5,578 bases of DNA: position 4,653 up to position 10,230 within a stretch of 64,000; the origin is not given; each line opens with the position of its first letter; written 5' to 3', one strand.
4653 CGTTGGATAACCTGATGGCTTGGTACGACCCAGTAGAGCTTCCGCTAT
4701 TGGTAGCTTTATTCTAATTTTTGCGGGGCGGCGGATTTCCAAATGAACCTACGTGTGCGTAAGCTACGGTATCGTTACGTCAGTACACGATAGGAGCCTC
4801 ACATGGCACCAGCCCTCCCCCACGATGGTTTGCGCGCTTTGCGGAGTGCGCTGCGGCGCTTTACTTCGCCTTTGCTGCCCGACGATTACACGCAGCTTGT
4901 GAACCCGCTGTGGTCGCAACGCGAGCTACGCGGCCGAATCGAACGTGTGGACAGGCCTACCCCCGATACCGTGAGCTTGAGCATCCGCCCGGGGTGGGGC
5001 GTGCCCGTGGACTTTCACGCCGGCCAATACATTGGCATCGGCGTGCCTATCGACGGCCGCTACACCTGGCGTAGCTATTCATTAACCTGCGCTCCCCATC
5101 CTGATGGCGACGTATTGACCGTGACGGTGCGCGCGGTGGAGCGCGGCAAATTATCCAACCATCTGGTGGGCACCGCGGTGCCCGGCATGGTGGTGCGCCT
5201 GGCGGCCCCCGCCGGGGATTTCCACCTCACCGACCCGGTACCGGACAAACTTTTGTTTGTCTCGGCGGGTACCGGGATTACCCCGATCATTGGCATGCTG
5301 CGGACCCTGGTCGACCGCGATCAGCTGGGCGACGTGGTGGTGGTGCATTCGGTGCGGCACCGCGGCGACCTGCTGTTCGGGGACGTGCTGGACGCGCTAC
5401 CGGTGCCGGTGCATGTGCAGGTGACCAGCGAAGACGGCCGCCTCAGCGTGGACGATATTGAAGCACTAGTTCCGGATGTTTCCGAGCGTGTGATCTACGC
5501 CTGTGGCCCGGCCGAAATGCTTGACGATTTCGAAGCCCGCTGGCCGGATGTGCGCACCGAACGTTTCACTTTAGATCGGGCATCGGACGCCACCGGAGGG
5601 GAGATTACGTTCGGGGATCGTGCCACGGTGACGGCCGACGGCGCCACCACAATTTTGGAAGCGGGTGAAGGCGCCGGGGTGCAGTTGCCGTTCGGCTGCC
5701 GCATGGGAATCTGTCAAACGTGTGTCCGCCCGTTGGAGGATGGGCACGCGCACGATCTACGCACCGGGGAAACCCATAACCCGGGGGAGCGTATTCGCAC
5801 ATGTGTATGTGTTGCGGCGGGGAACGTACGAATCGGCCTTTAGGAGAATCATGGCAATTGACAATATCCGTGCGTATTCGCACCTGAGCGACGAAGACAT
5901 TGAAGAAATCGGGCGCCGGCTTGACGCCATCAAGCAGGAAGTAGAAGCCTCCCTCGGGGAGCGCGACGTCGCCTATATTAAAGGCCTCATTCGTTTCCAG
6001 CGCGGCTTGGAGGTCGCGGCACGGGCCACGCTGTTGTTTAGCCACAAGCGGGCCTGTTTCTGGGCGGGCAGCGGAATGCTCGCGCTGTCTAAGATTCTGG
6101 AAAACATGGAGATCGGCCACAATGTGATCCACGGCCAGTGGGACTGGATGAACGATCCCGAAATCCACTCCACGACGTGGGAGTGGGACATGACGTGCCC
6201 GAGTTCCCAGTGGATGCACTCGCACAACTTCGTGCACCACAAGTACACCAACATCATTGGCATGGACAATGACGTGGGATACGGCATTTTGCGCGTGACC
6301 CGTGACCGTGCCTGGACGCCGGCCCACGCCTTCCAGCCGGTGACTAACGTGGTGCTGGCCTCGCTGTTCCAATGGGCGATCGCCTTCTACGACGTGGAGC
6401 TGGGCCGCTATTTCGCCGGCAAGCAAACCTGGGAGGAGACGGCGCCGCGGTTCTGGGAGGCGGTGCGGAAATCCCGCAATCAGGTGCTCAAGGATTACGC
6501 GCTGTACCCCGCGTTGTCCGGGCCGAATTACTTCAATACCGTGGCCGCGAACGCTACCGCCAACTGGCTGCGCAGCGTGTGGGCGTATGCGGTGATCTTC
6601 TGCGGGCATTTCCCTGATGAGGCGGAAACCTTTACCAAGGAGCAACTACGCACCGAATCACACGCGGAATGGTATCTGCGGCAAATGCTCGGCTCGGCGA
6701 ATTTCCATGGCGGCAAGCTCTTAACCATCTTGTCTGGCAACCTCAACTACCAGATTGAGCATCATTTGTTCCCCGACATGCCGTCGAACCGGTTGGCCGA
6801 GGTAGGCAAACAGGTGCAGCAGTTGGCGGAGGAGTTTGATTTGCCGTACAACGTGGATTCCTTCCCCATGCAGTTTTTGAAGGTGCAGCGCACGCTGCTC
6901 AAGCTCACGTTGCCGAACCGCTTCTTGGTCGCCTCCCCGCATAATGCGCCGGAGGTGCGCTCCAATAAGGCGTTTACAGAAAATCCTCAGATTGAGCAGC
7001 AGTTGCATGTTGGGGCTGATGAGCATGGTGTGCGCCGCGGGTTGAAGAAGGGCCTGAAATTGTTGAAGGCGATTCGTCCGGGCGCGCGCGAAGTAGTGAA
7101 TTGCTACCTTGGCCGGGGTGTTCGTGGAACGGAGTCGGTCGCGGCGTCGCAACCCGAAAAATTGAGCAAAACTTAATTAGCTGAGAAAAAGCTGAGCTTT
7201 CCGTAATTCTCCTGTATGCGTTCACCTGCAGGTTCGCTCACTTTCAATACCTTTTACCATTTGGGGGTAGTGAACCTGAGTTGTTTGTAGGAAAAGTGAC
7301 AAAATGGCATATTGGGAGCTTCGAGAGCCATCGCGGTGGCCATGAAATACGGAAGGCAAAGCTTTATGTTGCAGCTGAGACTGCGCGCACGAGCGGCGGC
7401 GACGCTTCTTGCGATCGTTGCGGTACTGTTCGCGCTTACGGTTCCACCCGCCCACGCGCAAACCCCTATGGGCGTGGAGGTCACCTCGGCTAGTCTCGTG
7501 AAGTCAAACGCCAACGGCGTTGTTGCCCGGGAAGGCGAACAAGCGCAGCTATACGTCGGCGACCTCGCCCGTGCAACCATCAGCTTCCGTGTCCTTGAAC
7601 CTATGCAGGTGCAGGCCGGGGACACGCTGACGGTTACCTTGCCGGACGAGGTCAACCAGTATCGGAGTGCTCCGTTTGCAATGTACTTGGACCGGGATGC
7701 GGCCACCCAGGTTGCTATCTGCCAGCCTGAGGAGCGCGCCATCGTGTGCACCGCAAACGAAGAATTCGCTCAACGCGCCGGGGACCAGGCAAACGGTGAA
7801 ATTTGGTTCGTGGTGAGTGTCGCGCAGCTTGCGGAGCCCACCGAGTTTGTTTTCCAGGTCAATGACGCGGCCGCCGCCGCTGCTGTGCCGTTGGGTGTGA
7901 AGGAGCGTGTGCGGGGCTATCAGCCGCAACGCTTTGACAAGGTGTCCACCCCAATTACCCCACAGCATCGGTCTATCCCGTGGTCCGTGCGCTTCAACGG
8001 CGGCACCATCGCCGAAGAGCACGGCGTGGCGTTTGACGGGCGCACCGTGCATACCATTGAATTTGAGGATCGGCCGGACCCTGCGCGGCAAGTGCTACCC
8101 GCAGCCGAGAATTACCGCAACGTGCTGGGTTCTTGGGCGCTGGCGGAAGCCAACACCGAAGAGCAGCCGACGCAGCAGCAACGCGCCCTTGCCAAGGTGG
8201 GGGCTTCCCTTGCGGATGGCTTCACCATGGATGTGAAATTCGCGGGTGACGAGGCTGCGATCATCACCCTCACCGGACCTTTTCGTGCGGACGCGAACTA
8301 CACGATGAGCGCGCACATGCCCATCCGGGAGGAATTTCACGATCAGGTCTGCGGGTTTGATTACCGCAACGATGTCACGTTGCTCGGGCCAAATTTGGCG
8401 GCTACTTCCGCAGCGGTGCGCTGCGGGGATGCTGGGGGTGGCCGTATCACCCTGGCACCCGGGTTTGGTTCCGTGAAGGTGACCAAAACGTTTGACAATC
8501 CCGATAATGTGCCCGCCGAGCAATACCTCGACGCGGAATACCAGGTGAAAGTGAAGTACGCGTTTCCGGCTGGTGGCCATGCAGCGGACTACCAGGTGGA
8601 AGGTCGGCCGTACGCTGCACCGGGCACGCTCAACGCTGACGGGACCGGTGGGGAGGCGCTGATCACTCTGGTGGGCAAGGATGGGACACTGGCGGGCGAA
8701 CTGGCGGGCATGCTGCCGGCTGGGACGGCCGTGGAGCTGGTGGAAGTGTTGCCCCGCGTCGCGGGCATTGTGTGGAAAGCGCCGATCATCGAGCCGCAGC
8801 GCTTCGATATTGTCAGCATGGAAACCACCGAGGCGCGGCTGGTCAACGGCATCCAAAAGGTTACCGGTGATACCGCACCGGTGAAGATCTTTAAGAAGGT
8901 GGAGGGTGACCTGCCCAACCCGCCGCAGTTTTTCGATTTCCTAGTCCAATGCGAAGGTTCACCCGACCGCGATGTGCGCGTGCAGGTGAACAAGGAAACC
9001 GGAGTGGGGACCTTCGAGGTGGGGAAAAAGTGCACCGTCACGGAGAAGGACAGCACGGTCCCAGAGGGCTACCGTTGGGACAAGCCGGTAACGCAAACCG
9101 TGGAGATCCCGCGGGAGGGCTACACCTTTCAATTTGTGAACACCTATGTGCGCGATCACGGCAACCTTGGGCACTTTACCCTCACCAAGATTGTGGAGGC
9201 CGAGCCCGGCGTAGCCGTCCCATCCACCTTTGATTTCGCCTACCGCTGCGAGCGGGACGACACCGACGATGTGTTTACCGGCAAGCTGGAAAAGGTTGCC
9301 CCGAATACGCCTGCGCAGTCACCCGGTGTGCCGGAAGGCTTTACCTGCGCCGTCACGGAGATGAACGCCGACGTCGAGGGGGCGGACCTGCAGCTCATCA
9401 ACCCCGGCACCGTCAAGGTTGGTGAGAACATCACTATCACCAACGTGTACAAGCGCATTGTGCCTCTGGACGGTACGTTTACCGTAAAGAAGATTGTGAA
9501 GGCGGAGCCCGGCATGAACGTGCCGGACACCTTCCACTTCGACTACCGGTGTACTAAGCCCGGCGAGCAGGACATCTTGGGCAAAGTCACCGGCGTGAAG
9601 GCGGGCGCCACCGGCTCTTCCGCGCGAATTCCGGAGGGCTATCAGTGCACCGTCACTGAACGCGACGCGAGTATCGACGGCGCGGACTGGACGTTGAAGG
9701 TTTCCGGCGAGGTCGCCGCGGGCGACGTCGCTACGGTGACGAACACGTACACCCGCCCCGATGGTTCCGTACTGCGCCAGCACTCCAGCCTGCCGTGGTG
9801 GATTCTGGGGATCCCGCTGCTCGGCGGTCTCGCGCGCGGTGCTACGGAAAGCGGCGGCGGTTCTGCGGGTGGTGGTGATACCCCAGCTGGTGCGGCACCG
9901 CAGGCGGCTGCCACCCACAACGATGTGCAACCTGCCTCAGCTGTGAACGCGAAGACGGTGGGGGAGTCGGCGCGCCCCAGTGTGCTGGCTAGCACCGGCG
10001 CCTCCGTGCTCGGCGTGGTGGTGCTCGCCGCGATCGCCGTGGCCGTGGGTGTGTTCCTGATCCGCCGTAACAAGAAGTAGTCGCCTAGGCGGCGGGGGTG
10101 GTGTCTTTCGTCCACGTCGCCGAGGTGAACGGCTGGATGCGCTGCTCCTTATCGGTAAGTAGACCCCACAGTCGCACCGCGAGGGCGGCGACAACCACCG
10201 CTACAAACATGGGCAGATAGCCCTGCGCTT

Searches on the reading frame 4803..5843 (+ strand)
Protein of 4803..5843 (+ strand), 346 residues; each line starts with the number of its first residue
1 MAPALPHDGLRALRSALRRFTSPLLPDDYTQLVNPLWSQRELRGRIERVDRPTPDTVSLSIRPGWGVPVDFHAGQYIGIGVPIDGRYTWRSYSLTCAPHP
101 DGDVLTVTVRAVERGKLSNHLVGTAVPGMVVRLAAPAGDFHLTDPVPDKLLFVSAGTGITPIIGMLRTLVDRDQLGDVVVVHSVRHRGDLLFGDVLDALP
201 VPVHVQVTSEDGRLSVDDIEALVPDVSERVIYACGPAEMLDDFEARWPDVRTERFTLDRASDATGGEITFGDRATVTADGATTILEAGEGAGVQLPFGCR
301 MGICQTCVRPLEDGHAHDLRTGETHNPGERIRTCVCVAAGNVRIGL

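Call 49: search_protein_families(library=pfam, proteins=[window:4803-5843:+], max_evalue=0.00001)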
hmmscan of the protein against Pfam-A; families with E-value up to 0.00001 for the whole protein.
window:4803-5843:+ (346 aa): 3 families
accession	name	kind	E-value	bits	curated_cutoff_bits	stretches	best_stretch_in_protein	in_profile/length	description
PF00175.26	NAD_binding_1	-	8.7e-10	39.7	22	1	152-242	1-106/109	Oxidoreductase NAD-binding domain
PF00970.30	FAD_binding_6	-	9.7e-10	39.1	21.1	1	70-141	29-98/99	Oxidoreductase FAD-binding domain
PF00111.32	Fer2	-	1.8e-09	37.8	21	1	272-338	6-76/77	2Fe-2S iron-sulfur cluster binding domain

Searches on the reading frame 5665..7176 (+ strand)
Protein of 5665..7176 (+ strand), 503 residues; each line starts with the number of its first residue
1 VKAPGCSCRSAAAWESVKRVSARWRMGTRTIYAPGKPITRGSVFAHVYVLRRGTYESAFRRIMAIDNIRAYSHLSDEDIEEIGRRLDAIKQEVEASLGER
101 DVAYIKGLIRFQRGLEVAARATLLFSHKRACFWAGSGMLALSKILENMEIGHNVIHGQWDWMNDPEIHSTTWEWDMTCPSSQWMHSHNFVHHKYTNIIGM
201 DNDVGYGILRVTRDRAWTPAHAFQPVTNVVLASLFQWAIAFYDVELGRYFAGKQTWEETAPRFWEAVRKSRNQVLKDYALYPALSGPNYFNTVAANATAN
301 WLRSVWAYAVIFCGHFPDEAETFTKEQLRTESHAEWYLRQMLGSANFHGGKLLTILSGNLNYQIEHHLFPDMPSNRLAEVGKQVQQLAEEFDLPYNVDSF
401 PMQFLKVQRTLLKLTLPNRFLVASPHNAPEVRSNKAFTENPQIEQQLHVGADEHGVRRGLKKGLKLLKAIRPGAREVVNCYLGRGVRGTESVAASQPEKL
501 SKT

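Call 49: search_protein_families(library=pfam, proteins=[window:5665-7176:+], max_evalue=0.00001)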
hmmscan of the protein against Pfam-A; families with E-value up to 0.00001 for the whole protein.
window:5665-7176:+ (503 aa): 1 family
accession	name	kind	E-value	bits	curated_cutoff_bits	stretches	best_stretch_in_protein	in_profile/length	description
PF00487.30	FA_desaturase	-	1.2e-25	91.1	29.7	1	138-397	11-251/253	Fatty acid desaturase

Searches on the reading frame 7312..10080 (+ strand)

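Call 49: search_protein_families(library=pfam, proteins=[window:7312-10080:+], max_evalue=0.00001)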
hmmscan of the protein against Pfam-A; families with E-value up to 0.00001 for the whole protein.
window:7312-10080:+ (922 aa): 3 families
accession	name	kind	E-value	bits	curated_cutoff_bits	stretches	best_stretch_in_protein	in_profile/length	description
PF19407.5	DUF5979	-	3.3e-40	137.4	25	3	723-814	1-104/104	Domain of unknown function (DUF5979)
PF25548.1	DUF7926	-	1.2e-26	94.4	33.5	1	205-366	1-164/181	Domain of unknown function (DUF7926)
PF24547.1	DUF7601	-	6.5e-06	27.1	27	0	733-813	30-116/116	Domain of unknown function (DUF7601)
